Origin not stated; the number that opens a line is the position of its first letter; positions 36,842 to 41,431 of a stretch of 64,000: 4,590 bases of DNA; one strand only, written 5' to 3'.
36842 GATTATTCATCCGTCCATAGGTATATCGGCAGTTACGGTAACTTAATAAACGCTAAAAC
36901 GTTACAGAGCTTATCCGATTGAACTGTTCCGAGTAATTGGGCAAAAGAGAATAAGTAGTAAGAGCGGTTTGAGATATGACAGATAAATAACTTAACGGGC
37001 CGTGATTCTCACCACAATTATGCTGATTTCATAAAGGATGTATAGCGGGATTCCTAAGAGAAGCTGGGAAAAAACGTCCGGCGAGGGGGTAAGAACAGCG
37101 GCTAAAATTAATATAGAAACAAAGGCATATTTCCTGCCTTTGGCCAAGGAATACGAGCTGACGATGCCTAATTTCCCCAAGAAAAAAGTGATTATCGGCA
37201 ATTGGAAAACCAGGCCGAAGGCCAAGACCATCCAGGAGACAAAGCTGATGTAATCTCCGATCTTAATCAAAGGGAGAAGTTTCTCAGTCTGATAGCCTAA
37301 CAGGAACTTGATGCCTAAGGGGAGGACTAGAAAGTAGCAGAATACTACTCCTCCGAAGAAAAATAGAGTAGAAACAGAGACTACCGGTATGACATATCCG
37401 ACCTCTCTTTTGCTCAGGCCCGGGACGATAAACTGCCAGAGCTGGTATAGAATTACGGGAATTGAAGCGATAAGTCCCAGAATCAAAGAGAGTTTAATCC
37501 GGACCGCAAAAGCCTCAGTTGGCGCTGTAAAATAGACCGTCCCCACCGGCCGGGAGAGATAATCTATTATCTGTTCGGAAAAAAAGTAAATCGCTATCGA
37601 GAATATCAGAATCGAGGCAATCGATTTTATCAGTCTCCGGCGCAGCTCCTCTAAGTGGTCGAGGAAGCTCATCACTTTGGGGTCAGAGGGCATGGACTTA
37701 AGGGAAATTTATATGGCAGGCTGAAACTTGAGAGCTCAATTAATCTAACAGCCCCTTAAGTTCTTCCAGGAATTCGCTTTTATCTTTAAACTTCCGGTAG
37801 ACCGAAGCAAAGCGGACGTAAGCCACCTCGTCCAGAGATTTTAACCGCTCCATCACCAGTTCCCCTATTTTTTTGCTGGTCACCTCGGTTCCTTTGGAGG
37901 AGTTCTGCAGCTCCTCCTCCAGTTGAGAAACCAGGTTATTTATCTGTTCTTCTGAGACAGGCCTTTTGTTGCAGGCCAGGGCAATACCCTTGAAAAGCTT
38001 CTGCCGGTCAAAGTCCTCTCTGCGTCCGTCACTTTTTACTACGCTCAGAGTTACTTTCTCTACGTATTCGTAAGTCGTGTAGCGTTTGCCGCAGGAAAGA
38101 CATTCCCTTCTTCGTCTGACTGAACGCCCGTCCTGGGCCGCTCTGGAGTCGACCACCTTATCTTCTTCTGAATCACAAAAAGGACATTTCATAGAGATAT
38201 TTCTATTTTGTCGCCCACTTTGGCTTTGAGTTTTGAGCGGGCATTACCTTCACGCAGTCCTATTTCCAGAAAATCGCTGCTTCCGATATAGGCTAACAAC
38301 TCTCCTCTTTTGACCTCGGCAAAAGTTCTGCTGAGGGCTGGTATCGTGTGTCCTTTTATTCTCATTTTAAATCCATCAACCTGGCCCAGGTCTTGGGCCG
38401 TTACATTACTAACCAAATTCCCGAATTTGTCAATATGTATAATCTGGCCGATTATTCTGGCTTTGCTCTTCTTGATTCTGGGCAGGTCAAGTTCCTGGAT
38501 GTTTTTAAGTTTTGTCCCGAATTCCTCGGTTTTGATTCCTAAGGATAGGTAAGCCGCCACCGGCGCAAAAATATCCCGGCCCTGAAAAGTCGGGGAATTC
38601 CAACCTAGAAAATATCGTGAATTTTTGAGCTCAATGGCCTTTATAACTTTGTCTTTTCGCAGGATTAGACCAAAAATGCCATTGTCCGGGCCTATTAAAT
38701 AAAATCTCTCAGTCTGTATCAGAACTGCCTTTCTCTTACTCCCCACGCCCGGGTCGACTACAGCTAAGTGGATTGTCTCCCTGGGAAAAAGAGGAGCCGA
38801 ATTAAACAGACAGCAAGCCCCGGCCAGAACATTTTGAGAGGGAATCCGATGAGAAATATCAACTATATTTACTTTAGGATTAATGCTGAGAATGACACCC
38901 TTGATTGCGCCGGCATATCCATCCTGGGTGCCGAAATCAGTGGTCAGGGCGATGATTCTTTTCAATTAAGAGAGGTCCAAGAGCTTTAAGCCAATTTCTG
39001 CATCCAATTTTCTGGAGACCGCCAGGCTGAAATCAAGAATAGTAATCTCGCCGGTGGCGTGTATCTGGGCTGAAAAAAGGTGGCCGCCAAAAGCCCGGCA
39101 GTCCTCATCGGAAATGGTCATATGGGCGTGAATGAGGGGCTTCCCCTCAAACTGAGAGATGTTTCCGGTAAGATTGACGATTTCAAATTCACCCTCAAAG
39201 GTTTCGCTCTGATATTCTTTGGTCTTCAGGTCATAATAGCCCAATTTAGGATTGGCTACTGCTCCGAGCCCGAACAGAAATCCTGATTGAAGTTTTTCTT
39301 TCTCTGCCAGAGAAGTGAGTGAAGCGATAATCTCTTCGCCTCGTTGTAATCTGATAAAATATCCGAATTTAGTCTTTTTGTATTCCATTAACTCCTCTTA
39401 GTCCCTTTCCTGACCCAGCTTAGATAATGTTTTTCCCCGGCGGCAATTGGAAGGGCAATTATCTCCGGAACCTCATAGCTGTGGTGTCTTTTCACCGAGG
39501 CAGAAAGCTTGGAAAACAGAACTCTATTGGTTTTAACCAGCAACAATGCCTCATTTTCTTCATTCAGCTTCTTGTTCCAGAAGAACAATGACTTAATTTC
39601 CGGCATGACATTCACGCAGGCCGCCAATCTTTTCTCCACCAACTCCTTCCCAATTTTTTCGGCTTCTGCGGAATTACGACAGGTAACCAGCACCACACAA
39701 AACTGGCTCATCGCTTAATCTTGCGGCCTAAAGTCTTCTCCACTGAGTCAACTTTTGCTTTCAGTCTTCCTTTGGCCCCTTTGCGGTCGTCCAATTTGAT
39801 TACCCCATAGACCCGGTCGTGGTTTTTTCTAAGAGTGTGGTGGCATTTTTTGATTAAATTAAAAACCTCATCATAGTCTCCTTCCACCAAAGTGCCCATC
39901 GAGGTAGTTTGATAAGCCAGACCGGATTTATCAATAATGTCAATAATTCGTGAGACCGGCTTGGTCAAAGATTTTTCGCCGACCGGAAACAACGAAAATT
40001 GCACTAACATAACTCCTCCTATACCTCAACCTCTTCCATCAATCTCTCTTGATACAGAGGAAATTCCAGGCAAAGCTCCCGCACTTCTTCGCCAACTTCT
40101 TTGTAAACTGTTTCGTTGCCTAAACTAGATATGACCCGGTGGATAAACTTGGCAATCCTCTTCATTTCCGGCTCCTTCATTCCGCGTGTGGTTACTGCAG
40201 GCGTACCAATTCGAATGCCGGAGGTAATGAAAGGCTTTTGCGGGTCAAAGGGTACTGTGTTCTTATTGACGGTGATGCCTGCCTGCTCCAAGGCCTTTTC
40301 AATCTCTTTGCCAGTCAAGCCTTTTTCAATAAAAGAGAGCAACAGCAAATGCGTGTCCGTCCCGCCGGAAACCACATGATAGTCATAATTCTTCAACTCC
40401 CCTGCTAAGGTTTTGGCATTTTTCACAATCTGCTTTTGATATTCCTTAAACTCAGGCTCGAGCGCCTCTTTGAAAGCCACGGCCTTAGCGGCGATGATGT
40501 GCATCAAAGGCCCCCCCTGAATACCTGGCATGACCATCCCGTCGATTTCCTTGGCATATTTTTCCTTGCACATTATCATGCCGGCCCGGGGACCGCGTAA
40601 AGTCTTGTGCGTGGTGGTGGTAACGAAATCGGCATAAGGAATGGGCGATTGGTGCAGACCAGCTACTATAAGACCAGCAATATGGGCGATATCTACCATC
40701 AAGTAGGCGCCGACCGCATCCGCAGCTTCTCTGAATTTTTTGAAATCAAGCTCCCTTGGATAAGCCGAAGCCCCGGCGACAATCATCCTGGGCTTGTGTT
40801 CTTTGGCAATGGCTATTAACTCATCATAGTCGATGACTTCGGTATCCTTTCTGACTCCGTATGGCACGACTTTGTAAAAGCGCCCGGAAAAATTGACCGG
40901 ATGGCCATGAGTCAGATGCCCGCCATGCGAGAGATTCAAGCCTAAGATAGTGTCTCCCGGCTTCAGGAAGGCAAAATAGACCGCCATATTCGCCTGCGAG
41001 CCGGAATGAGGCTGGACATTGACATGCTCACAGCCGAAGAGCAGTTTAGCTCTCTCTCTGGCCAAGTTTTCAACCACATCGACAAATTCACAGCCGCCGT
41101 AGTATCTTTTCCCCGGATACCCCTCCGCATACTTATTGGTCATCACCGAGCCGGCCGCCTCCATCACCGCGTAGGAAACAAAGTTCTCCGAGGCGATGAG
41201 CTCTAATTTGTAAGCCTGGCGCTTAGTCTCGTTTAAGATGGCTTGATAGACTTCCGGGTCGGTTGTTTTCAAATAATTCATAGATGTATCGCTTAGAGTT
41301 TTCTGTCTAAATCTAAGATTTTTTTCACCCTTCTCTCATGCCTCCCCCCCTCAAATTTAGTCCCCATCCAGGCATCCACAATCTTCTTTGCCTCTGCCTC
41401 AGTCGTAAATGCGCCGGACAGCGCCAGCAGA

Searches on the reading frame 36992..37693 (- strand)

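Call 22: search_protein_families(library=ncbifam, proteins=[window:36992-37693:-], max_evalue=0.00001)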
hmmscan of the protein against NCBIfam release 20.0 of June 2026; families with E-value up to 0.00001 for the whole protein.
window:36992-37693:- (233 aa): 3 families
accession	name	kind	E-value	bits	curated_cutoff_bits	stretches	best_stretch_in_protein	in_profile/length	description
TIGR00945.1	tatC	equivalog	5.7e-61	206.2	132.7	1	11-221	2-215/215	twin-arginine translocase subunit TatC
NF008174.0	PRK10921.1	equivalog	6.9e-44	150.3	432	1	10-230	9-235/258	Sec-independent protein translocase subunit TatC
TIGR01912.1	TatC-Arch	equivalog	2e-42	145.5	192.6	1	29-230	28-231/234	Sec-independent protein translocase TatC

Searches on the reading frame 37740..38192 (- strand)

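Call 22: search_protein_families(library=ncbifam, proteins=[window:37740-38192:-], max_evalue=0.00001)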
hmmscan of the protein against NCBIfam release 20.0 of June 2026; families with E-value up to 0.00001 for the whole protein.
window:37740-38192:- (150 aa): 1 family
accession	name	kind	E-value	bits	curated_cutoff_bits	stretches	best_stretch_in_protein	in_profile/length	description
TIGR00244.1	TIGR00244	equivalog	9.6e-59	197.7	124.65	1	1-148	1-147/147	transcriptional regulator NrdR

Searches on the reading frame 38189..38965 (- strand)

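Call 22: search_protein_families(library=ncbifam, proteins=[window:38189-38965:-], max_evalue=0.00001)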
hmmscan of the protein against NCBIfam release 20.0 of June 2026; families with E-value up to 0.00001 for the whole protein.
window:38189-38965:- (258 aa): 3 families
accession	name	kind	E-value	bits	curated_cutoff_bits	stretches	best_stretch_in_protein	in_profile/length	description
NF058624.1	RSAMHdlseTHET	equivalog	1.2e-62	211.8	350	1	7-256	5-249/250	(R)-S-adenosyl-L-methionine hydrolase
NF053629.1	RSAMPyrc0463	equivalog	1e-55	189.1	470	1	4-258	1-255/256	(R)-S-adenosyl-L-methionine hydrolase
TIGR04507.1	fluorinase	equivalog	5.6e-18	65.3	400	2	88-236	103-263/286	adenosyl-fluoride synthase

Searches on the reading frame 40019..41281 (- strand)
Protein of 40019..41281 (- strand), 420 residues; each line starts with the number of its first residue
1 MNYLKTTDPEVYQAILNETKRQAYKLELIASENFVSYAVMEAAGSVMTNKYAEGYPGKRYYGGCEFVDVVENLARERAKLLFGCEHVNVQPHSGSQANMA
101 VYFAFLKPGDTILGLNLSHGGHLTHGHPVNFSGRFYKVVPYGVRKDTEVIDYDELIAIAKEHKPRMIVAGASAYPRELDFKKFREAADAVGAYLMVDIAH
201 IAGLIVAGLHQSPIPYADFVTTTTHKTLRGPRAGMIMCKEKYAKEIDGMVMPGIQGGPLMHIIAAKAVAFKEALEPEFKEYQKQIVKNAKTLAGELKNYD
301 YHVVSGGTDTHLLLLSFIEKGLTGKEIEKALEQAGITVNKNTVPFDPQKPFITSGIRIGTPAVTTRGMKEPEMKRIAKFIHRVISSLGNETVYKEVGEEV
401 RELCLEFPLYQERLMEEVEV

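Call 22: search_protein_families(library=ncbifam, proteins=[window:40019-41281:-], max_evalue=0.00001)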
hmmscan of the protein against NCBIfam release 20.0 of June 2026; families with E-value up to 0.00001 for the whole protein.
window:40019-41281:- (420 aa): 3 families
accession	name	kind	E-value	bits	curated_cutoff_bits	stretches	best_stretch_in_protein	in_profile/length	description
NF000586.1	PRK00011.1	subfamily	7.6e-198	657.2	335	1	8-410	1-404/404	serine hydroxymethyltransferase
NF010094.0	PRK13580.1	equivalog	4e-144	480.9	735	2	111-391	170-452/496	glycine hydroxymethyltransferase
TIGR04506.1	F_threo_transal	equivalog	3.5e-28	98.7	650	1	60-396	65-394/609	fluorothreonine transaldolase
